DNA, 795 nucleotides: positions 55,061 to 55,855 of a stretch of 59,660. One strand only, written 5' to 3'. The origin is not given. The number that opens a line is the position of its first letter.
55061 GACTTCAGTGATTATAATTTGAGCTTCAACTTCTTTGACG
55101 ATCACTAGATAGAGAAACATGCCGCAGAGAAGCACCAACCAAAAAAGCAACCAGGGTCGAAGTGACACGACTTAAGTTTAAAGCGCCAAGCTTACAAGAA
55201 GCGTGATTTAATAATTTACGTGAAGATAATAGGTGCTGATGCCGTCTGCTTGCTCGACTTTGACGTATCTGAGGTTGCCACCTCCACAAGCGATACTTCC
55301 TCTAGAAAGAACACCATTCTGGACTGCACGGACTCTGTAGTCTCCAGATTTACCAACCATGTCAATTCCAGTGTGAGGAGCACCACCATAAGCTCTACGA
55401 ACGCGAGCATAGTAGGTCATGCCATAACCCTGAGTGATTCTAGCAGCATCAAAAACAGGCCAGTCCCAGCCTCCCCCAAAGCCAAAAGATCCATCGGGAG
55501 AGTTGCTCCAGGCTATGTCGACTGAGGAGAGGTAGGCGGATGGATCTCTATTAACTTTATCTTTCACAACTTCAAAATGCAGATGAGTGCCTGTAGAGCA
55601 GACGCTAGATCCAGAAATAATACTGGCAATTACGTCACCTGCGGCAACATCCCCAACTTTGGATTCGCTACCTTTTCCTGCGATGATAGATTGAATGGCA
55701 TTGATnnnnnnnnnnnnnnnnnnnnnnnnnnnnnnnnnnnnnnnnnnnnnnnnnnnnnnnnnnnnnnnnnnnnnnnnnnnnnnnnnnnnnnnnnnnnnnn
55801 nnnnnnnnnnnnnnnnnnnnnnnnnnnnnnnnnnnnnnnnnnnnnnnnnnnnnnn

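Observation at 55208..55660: Apparent circular permutation of the M23 metallopeptidase domain in the FtsEX-linked hydrolase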

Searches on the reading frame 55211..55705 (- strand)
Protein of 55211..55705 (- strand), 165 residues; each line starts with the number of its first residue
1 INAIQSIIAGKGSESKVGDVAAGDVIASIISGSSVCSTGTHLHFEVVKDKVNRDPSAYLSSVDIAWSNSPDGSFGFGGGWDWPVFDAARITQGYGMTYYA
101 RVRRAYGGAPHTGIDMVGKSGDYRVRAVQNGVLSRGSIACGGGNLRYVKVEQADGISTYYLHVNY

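Call 7: search_protein_families(library=pfam, proteins=[window:55211-55672:-], max_evalue=10)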
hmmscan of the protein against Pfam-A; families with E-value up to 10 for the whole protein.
seq(154 aa): 1 family
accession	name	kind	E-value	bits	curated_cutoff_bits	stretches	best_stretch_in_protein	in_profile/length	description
PF01551.29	Peptidase_M23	-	6.7e-11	42.7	28.7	2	8-44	62-96/96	Peptidase family M23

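Call 23: search_protein_representatives(protein=window:55211-55705:-)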
Query: 165 residues. Proteins with E-value up to 0.001 (for the whole library): 811; up to 1e-10: 94; up to 1e-30: 25. The best 150 are listed.
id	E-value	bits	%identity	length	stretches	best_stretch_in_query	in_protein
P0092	7.3e-70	250.6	70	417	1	1-165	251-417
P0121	1.3e-61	223.7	65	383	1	2-165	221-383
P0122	5.1e-61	221.8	63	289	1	2-165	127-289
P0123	3.5e-52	193.1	59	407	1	2-165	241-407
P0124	7.5e-51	188.7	59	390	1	2-165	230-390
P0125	8.8e-49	182.0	58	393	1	3-165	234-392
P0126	1.9e-48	180.9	61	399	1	2-165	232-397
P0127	3.7e-46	173.5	69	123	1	47-165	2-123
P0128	1.0e-45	172.1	53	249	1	2-163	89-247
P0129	1.1e-45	171.9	59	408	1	7-165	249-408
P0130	1.3e-45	171.7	55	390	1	2-165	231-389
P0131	1.5e-43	164.9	54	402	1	2-165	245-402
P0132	1.4e-39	152.1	49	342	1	4-163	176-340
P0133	1.6e-38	148.6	52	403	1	2-163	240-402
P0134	1.2e-37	145.7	49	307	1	20-165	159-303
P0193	3.0e-18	82.7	41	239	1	7-163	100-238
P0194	3.2e-18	82.6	37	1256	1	18-164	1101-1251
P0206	4.9e-13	65.7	36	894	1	16-164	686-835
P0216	7.0e-10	55.4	41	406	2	78-163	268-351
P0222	6.9e-09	52.2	37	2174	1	31-158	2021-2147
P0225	2.5e-08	50.4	36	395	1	15-163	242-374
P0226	2.7e-08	50.3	45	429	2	77-163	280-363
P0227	3.2e-08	50.0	40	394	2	76-164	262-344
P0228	3.3e-08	50.0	42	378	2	59-163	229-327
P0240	1.7e-07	47.7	39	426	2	76-162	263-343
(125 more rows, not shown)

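Call 33: find_related_loci(query=A2, collection=genome_contigs, flank=4000)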
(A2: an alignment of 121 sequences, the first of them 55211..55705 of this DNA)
Query A2 (165 aa) in genome_contigs; peptide patterns used: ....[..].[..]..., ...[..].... (x = any residue, [..] = any of these).
128 stretches matched a pattern; 102 encode a relative of the query (tblastn E <= 1e-3); the best 80 are kept; 80 distinct loci.
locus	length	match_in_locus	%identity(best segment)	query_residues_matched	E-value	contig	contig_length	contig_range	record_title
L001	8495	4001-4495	79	1-165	2e-92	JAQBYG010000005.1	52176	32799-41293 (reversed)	MAG: bacterium isolate casp150-mb.307 NODE_1640_length_52176_cov_0.098892, whole genome shotgun sequence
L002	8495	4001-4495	78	1-165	1e-89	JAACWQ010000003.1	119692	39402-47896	MAG: Candidatus Paceibacterota bacterium isolate CG_2015-01t_44_17 CG_2015-01t_curated_scaffold_32, whole genome shotgun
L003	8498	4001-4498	76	1-165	4e-86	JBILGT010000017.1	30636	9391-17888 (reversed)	MAG: Limisphaerales bacterium isolate ME2016-09-28_3300042471_group7_bin68 Rohwer_bin1526_scaffold_371_c2, whole genome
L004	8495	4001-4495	75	1-165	9e-86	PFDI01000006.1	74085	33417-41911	MAG: Candidatus Pacebacteria bacterium CG10_big_fil_rev_8_21_14_0_10_44_54 CG10_8_21_14_0.10_scaffold_211_c, whole genom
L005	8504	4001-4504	74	1-165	2e-83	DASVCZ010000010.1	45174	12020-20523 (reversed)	MAG TPA_asm: Patescibacteria group bacterium isolate SMAG_U2020 k141_1004267, whole genome shotgun sequence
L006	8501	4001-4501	73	1-165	2e-81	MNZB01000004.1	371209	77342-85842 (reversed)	MAG: Candidatus Pacebacteria bacterium CG2_30_36_39 cg2_3.0_scaffold_0_c, whole genome shotgun sequence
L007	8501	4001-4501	72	1-165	5e-81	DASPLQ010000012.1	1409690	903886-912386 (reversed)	MAG TPA_asm: Vitreimonas sp. isolate SMAG_U12069 k141_91001, whole genome shotgun sequence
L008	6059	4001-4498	70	1-165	6e-81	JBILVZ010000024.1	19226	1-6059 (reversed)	MAG: Methylococcaceae bacterium isolate ME2018-08-25_3300042355_group8_bin66 Rohwer_bin1527_scaffold_786_c1, whole genom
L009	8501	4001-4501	70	1-165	1e-80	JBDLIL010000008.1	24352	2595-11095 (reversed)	MAG: Patescibacteria group bacterium isolate MAG029 MAG029_8, whole genome shotgun sequence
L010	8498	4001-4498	72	1-165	1e-80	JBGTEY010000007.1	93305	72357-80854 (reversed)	MAG: Patescibacteria group bacterium isolate JTS-RE179 k141_7524516, whole genome shotgun sequence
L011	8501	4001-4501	71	1-165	2e-80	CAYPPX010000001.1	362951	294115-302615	MAG TPA_asm: uncultured Pseudomonadales bacterium isolate SRP093185_co1_36 genome assembly, contig: NODE_1_length_362951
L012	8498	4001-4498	71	1-165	5e-80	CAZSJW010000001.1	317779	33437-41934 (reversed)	MAG TPA_asm: uncultured Pseudomonadales bacterium isolate SRP286056_co2_78 genome assembly, contig: NODE_15_length_31777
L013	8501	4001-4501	70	1-165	4e-80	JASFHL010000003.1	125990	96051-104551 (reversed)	MAG: Candidatus Woesebacteria bacterium isolate D0608M20metaG_Bin_4550 D0608M20metaG_FD_scaffold_12_c1, whole genome sho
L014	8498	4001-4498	67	1-165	9e-80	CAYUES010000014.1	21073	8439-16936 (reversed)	MAG TPA_asm: uncultured Pseudomonadales bacterium isolate SRP329715_co2_11 genome assembly, contig: NODE_4967_length_210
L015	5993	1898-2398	71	1-165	7e-80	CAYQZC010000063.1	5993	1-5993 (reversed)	MAG TPA_asm: uncultured Pseudomonadales bacterium isolate SRP292972_co1_124 genome assembly, contig: NODE_5331_length_59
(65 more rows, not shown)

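Call 36: list_cluster_members(proteins=[P0216, P0226, P0227, P0228, P0240, P0194, P0206, P0222, P0225, P0193])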
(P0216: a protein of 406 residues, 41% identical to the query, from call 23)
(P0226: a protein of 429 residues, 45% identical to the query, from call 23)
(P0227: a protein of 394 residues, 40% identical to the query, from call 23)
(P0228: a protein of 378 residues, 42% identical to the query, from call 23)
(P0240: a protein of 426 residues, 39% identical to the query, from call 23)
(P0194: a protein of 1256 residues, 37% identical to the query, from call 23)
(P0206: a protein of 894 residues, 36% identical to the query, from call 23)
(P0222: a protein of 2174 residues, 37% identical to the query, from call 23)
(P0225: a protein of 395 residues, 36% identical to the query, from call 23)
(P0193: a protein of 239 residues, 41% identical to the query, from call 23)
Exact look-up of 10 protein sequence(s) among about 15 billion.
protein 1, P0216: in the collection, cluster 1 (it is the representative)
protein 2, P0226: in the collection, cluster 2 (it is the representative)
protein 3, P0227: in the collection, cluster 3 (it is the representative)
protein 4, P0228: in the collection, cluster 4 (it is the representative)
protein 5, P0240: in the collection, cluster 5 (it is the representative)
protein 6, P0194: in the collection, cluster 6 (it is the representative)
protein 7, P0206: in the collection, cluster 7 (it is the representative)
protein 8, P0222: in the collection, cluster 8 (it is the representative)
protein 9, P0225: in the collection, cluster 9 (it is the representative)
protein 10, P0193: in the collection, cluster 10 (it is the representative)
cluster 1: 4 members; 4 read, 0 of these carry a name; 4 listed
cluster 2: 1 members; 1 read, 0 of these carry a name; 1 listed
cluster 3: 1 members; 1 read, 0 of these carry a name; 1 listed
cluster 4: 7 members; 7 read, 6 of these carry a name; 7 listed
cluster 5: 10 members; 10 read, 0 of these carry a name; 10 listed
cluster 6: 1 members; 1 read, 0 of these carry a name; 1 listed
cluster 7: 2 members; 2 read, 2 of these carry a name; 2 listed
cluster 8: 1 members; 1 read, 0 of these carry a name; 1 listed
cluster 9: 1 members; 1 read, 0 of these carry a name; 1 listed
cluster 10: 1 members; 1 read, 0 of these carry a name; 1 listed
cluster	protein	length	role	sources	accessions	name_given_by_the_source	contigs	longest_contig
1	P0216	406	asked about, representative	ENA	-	-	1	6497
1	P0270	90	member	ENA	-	-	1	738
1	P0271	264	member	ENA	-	-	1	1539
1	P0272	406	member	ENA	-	-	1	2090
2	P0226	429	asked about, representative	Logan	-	-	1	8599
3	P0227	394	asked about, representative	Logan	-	-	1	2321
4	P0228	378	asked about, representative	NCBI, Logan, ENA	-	-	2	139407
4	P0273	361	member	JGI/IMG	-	murein DD-endopeptidase MepM/ murein hydrolase activator NlpD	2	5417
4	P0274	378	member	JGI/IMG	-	murein DD-endopeptidase MepM/ murein hydrolase activator NlpD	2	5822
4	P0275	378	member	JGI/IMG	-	murein DD-endopeptidase MepM/ murein hydrolase activator NlpD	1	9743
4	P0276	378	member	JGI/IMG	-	murein DD-endopeptidase MepM/ murein hydrolase activator NlpD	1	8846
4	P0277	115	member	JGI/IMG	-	murein DD-endopeptidase MepM/ murein hydrolase activator NlpD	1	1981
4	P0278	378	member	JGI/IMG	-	murein DD-endopeptidase MepM/ murein hydrolase activator NlpD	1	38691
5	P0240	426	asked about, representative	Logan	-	-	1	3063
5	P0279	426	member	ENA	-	-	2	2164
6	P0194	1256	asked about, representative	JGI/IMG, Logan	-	-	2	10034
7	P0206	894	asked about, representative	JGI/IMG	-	endonuclease/exonuclease/phosphatase family metal-dependent hydrolase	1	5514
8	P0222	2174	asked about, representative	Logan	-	-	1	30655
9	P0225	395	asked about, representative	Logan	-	-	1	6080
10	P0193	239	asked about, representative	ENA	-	-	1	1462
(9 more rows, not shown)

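Call 37: predict_structure(alignment_id=A2)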
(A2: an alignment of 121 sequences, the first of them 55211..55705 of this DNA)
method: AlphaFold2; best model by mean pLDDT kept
length: 165 residues; sequences in the alignment: 121
mean_pLDDT: 84.6   pTM: 0.84
mean pLDDT of the five models: 84.6, 84.5, 83.5, 82.6, 82.5
residues with pLDDT >= 90: 83; 70-90: 56; 50-70: 19; < 50: 7
segments of 3 or more residues with pLDDT < 50: 100-106
pLDDT, mean of each block of 10 residues (from residue 1): 59 86 96 84 93 94 84 89 89 71 52 84 93 91 88 95 91
secondary structure, 60 per line:
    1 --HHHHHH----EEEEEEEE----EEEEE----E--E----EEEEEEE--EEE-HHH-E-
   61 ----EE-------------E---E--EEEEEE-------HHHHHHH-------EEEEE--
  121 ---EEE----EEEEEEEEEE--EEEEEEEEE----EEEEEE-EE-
elements in order: H3-8 E13-20 E25-29 E42-48 E51-53 E87-92 H100-106 E114-118 E124-126 E131-140 E143-151 E156-161

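Call 39: fold_search(model_id=the predicted structure, library=pdb)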
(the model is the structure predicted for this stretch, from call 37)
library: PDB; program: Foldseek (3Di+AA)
matches with E <= 10: 118; with E <= 0.001: 0
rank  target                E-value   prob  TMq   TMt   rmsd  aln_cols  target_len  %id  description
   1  9cr4_C                7.0e-01  0.02  0.12  0.08  17.7       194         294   15  CryoEM Structure of the C-terminally truncated form of human NAD Kinase (released 2025-01-08)
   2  1jss_A                1.1e+00  0.06  0.10  0.09   6.2        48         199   14  Crystal structure of the Mus musculus cholesterol-regulated START protein 4 (StarD4). (released 2002-04-10)
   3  3ldk_A                1.1e+00  0.03  0.17  0.07  15.4       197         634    9  Crystal Structure of A. japonicus CB05 (released 2010-05-12)
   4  6l1d_A                1.4e+00  0.05  0.10  0.09   6.2        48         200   14  Structure of human StAR-related lipid transfer protein 4 (released 2019-10-30)
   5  7mh7                  1.5e+00  0.02  0.17  0.13  18.8       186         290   11  crystal structure of NAD kinase from Pseudomonas aeruginosa PAO1 (released 2021-04-21)
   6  6aig                  1.7e+00  0.04  0.14  0.10  11.7        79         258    8  Crystal structure of PCNA1 from Aeropyrum pernix (released 2018-09-26)
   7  6l1m                  2.0e+00  0.03  0.12  0.10   9.4        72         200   15  Structure of human StAR-related lipid transfer protein 4 mutant - LWNI107-110GG (released 2019-10-30)
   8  1ud9_D                2.3e+00  0.04  0.14  0.10  11.6        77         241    6  Crystal Structure of Proliferating Cell Nuclear Antigen (PCNA) Homolog From Sulfolobus tokodaii (released 2004-06-15)
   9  5brl_A                2.5e+00  0.04  0.11  0.09   6.1        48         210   14  Crystal Structure of L124D STARD4 (released 2015-07-22)
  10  5uu5_A                2.5e+00  0.01  0.10  0.05  22.4        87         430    7  Bacteriophage P22 mature virion capsid protein (released 2017-03-15)
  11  8jb8_B                2.6e+00  0.02  0.12  0.08  12.0        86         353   13  Crystal structure of CMY-185 complex with ceftazidime (released 2023-12-13)
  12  6lhz                  2.6e+00  0.01  0.14  0.15  20.3       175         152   10  Structure of aerolysin-like protein (Bombina maxima) (released 2020-06-10)
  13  9cr4_D                2.7e+00  0.01  0.12  0.08  18.2       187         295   13  CryoEM Structure of the C-terminally truncated form of human NAD Kinase (released 2025-01-08)
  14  6pny                  3.1e+00  0.16  0.16  0.21   3.9        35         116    6  X-ray Structure of Flpp3 (released 2020-02-26)
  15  5i9j                  3.1e+00  0.03  0.12  0.09  11.7        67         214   13  Structure of the cholesterol and lutein-binding domain of human STARD3 at 1.74A (released 2016-03-16)
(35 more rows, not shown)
